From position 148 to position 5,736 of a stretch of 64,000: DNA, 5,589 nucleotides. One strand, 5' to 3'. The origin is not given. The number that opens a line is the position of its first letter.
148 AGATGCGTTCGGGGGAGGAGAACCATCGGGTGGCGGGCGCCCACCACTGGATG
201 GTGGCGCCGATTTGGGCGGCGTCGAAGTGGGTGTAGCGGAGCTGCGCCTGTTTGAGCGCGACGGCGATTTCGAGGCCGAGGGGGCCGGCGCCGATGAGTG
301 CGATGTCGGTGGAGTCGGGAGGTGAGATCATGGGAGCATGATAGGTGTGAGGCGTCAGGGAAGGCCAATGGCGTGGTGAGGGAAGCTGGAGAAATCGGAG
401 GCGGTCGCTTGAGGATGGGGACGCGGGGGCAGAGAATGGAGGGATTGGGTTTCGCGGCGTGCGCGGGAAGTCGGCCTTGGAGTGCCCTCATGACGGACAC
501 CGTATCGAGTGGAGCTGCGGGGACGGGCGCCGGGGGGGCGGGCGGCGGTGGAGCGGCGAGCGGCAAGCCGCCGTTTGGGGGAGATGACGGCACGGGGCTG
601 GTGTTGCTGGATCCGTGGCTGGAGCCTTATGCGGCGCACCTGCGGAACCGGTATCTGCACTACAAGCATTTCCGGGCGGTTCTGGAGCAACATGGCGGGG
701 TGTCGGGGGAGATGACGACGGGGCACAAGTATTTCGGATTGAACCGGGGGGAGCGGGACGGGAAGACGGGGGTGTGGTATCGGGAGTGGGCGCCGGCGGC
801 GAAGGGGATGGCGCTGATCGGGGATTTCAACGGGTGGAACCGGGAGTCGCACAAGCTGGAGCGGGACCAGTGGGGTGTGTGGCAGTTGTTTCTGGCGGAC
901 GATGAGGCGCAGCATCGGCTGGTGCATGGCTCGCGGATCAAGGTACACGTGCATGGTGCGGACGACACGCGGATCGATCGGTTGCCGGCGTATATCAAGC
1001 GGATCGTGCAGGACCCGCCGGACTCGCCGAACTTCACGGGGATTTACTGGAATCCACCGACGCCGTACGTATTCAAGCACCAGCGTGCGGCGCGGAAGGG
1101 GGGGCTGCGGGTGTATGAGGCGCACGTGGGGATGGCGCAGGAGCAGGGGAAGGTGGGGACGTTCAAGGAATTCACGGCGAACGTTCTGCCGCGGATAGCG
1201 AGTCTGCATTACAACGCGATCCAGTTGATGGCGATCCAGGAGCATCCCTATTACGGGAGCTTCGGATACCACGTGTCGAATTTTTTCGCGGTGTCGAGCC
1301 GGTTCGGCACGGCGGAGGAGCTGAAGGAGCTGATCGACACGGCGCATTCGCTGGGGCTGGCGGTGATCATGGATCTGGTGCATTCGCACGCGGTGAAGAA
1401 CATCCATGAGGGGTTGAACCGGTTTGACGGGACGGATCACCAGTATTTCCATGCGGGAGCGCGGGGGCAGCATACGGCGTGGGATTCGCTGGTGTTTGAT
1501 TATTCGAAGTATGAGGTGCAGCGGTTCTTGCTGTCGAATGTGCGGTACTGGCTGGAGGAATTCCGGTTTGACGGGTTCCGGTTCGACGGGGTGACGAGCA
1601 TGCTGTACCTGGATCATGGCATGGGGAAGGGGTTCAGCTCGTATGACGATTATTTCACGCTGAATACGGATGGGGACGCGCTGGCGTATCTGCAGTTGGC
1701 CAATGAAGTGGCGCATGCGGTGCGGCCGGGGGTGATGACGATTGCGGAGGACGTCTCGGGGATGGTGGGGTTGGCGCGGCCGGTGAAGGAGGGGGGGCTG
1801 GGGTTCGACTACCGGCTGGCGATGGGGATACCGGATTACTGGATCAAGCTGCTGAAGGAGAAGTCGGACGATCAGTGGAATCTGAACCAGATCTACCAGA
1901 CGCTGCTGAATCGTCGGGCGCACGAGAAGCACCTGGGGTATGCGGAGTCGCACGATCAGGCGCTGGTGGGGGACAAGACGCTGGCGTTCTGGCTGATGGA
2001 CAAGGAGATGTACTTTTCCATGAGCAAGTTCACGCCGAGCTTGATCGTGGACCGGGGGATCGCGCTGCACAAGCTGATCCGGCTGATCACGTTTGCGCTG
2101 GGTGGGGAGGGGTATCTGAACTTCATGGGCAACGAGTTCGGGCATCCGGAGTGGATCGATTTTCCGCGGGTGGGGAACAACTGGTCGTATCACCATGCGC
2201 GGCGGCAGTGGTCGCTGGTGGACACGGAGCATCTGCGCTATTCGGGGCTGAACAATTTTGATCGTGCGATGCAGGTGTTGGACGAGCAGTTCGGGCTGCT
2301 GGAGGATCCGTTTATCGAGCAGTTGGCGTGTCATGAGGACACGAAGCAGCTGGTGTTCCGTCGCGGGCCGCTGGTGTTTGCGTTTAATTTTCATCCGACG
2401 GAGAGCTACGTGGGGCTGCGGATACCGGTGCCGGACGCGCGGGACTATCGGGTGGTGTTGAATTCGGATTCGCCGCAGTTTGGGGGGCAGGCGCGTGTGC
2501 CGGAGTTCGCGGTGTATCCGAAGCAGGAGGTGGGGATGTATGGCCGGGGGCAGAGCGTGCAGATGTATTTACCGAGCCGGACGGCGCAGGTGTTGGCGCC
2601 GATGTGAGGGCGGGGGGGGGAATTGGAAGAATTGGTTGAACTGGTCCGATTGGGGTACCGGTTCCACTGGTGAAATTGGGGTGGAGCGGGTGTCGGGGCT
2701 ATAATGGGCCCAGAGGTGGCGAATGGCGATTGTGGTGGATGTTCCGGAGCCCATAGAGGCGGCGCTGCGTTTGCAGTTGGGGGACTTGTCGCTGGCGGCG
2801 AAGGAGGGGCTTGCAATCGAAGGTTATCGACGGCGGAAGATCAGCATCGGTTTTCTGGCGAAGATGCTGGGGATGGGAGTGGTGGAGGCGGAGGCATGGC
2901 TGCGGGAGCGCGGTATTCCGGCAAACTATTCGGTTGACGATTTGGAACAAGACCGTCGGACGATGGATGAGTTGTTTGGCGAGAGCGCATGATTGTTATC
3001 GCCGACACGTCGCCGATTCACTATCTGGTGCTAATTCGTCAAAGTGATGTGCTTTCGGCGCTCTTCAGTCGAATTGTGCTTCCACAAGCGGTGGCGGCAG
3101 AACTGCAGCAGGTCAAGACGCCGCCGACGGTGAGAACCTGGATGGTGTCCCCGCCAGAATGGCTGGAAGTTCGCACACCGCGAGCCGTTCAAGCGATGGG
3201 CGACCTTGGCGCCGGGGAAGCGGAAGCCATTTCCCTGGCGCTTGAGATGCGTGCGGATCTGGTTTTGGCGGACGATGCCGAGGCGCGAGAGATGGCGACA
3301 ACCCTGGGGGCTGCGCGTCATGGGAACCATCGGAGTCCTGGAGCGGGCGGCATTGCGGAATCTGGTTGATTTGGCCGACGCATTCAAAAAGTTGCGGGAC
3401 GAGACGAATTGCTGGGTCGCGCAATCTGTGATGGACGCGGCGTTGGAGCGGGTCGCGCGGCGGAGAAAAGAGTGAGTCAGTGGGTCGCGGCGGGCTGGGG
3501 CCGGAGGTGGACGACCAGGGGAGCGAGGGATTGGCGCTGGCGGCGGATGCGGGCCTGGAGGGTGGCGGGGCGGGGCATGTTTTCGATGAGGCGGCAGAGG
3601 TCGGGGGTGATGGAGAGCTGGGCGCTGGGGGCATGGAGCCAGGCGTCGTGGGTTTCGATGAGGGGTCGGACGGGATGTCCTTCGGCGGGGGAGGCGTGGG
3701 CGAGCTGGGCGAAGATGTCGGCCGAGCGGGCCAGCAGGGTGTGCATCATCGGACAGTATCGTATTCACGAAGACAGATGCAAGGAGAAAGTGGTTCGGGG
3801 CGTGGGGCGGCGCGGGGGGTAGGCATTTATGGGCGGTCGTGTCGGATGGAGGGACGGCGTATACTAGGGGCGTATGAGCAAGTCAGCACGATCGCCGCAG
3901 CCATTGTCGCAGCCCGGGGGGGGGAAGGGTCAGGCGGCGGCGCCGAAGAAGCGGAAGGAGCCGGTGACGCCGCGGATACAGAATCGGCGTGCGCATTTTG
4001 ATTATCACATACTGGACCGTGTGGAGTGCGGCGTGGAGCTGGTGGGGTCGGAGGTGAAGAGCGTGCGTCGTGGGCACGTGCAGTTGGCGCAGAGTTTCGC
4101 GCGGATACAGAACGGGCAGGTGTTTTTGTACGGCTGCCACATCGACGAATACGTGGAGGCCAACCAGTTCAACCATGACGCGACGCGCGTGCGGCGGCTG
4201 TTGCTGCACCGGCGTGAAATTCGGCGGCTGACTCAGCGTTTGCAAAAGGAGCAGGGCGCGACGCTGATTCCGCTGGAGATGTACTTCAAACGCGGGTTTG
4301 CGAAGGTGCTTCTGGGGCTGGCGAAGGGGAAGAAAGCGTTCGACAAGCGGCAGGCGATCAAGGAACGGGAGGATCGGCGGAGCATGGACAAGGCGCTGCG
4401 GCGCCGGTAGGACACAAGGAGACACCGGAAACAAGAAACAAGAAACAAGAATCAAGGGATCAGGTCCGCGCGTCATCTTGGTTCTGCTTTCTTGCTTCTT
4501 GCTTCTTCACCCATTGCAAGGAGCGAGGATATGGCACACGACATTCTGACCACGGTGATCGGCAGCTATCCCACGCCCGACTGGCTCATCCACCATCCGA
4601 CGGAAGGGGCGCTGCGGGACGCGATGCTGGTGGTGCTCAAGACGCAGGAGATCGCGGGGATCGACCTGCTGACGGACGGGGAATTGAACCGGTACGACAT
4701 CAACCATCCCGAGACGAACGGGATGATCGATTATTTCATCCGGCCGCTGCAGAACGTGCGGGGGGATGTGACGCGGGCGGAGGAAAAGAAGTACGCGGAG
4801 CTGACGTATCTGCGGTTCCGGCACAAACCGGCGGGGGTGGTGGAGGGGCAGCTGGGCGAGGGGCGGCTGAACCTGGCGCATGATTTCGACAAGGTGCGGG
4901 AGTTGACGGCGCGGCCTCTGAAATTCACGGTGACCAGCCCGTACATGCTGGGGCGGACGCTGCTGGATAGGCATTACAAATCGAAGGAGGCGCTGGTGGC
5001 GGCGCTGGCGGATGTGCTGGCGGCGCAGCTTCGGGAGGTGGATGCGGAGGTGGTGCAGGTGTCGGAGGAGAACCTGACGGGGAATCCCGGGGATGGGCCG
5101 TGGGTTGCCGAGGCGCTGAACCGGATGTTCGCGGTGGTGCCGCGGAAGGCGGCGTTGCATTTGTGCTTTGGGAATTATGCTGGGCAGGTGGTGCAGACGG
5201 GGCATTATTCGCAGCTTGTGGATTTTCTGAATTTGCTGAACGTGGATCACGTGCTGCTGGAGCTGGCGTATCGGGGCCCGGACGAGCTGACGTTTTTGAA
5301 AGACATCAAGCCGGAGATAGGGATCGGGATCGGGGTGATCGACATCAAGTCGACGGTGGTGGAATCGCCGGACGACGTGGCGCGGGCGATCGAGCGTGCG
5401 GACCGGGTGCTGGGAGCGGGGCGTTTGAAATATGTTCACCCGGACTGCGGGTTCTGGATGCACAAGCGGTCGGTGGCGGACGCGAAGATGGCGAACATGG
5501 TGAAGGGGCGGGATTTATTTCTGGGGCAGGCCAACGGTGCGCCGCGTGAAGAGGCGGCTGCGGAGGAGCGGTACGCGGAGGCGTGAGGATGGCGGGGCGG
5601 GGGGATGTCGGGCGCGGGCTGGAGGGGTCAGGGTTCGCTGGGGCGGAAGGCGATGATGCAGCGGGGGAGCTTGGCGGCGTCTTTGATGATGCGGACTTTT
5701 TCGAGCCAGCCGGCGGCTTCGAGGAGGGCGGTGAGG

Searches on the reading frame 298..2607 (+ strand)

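Call 15: search_protein_families(library=pfam, proteins=[window:298-2607:+])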
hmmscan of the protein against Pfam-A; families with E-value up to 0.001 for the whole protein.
window:298-2607:+ (769 aa): 3 families
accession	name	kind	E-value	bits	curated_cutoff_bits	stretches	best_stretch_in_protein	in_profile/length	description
PF00128.31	Alpha-amylase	-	1.5e-17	64.4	22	1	297-368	25-95/446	Alpha amylase, catalytic domain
PF02806.24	Alpha-amylase_C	-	1.8e-16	60.7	21.2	1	679-767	6-93/95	Alpha amylase, C-terminal all-beta domain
PF02922.24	CBM_48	-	3.3e-15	56.6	22.4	1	146-232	2-82/83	Carbohydrate-binding module 48 (Isoamylase N-terminal domain)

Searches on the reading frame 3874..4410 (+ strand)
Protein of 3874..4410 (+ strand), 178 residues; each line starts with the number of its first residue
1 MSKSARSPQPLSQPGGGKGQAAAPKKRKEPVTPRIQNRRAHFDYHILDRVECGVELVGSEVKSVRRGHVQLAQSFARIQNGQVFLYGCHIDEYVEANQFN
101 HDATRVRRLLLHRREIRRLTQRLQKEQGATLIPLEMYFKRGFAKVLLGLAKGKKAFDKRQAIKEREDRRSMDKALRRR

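Call 15: search_protein_families(library=pfam, proteins=[window:3874-4410:+])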
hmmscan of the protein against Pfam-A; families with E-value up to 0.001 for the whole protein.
window:3874-4410:+ (178 aa): 1 family
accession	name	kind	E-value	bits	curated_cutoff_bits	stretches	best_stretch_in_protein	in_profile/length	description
PF01668.23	SmpB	-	2.2e-55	186.9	27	1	35-176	2-142/143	SmpB protein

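Call 59: find_encoding_contigs(protein=window:3874-4410:+, flank=10000, max_places=4)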
Protein window:3874-4410:+ (178 aa): 2 contigs read that carry it; 2 places shown.
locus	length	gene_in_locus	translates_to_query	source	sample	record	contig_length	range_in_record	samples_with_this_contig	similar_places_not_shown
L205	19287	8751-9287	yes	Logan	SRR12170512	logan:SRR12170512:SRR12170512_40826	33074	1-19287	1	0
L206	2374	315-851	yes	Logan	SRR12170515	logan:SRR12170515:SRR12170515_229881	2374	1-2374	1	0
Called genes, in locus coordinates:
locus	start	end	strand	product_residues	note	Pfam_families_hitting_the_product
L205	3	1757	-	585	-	?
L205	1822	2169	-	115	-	PF09851:SHOCT (weak)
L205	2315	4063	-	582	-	PF02366:PMT, PF13231:PMT_2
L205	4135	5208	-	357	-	PF00070:Pyr_redox (faint), PF07992:Pyr_redox_2, PF13738:Pyr_redox_3, PF13434:Lys_Orn_oxgnase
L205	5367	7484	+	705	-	PF02922:CBM_48, PF00128:Alpha-amylase, PF02806:Alpha-amylase_C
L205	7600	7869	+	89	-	PF03683:UPF0175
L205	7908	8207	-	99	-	-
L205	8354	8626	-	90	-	-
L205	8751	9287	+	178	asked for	PF01668:SmpB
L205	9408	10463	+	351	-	PF01717:Meth_synt_2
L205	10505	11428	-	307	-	PF17827:PrmC_N, PF05175:MTS, PF06325:PrmA (weak), PF13847:Methyltransf_31 (weak), PF08242:Methyltransf_12 (faint), PF13649:Methyltransf_25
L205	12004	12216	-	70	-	-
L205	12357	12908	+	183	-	PF07681:DoxX, PF04173:DoxD (weak)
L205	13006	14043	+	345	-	PF12127:FloA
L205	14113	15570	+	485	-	PF00795:CN_hydrolase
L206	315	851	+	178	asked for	PF01668:SmpB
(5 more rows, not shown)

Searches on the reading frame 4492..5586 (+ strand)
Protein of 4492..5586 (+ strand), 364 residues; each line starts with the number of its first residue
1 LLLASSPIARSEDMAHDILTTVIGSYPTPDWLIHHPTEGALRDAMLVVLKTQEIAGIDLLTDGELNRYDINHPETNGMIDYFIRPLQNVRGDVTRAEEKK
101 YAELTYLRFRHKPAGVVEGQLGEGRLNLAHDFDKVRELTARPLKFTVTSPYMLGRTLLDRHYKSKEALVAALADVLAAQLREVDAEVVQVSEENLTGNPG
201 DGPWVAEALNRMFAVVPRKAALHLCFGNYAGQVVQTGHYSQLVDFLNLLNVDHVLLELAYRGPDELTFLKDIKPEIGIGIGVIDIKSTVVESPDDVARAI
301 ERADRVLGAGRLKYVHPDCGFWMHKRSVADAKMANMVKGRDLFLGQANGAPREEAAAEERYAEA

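Call 15: search_protein_families(library=pfam, proteins=[window:4492-5586:+])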
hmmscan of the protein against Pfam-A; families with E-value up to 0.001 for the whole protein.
window:4492-5586:+ (364 aa): 1 family
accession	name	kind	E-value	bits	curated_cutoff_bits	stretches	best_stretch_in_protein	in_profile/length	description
PF01717.24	Meth_synt_2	-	5.9e-18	65.7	21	1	36-338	31-320/324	Cobalamin-independent synthase, Catalytic domain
